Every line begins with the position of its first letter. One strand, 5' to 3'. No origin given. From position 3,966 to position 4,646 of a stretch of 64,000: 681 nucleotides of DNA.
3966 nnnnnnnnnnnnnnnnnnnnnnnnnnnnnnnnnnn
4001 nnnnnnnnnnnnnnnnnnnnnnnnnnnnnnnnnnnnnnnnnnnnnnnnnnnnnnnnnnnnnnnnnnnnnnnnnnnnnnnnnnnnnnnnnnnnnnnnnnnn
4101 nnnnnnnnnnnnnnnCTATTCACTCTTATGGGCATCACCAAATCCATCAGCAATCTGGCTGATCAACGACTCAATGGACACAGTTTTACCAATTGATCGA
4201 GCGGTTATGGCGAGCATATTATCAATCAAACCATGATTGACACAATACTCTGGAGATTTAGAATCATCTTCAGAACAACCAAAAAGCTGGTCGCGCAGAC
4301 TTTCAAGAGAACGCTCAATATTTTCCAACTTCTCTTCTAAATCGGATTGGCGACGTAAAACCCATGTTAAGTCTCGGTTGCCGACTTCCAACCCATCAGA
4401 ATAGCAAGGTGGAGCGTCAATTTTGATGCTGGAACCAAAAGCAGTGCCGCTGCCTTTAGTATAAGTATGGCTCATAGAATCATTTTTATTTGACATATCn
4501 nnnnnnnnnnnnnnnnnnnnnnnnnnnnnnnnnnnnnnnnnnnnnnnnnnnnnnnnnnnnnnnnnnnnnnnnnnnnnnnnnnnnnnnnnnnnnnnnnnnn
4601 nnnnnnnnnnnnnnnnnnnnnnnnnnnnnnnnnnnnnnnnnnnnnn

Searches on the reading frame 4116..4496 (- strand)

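Call 13: search_protein_families(library=phrogs, proteins=[window:4116-4496:-], max_evalue=0.1)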
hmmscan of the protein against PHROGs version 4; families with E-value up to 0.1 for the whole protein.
window:4116-4496:- (126 aa): 0 families

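Call 14: search_protein_families(library=pfam, proteins=[window:4116-4496:-], max_evalue=0.1)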
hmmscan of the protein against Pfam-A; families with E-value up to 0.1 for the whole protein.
window:4116-4496:- (126 aa): 1 family
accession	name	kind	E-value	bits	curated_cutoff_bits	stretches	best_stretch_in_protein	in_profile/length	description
PF05064.18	Nsp1_C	-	0.039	14.2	24.1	1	41-73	76-108/114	Nsp1-like C-terminal region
